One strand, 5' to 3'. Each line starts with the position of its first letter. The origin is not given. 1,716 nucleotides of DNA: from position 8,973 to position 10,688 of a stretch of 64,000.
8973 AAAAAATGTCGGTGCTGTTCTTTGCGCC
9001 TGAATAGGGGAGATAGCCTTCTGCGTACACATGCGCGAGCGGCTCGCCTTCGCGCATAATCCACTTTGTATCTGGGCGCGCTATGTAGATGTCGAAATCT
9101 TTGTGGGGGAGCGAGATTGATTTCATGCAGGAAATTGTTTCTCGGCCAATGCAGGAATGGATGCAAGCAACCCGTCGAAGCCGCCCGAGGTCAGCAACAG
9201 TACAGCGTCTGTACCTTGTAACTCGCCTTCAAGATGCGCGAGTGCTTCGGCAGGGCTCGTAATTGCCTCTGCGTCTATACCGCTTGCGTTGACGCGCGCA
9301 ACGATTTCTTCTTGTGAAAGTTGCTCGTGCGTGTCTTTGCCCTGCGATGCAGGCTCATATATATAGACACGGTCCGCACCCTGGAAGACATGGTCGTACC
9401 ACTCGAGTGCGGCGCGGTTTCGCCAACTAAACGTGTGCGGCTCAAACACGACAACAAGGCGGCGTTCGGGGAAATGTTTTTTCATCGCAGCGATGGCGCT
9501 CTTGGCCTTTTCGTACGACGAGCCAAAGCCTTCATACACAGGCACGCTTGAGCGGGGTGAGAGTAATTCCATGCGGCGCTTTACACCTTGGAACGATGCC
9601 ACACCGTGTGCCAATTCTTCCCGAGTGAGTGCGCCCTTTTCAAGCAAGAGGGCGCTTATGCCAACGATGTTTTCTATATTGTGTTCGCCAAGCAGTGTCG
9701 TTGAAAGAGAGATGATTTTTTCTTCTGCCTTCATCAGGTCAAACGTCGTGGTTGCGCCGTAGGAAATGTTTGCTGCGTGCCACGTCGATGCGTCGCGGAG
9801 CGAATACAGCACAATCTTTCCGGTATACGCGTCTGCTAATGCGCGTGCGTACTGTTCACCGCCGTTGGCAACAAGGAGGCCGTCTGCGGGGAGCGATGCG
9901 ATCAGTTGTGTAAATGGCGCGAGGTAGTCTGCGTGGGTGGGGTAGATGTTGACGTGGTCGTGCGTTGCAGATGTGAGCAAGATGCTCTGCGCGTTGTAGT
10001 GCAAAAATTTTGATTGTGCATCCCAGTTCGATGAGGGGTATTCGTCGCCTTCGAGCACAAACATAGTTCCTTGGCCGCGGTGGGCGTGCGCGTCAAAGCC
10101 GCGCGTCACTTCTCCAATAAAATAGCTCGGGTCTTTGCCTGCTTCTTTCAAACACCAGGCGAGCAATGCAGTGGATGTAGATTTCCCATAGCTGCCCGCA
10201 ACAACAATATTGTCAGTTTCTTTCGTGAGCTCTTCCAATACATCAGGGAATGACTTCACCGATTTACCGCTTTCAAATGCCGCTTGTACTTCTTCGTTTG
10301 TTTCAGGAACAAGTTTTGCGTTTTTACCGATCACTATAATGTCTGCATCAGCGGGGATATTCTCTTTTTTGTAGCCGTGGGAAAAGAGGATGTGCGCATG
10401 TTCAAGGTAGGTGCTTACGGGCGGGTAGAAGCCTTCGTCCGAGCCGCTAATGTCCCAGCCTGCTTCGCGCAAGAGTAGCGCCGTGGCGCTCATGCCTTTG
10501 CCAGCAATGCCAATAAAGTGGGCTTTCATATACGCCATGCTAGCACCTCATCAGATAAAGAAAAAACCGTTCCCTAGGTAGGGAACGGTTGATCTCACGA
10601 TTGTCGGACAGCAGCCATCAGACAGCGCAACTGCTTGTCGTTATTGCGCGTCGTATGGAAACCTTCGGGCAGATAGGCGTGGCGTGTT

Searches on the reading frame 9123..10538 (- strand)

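Call 66: search_protein_families(library=pfam, proteins=[window:9123-10538:-], max_evalue=0.00001)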
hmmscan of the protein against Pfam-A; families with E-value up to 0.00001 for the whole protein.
window:9123-10538:- (471 aa): 3 families
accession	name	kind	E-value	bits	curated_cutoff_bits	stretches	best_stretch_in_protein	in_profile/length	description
PF08245.18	Mur_ligase_M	-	1.1e-17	65.1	24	1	113-293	1-195/200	Mur ligase middle domain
PF01225.30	Mur_ligase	-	1.2e-11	45.3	21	1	6-106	2-92/95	Mur ligase family, catalytic domain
PF02875.26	Mur_ligase_C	-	8.9e-11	43.2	28.4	1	321-452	1-127/127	Mur ligase, glutamate ligase domain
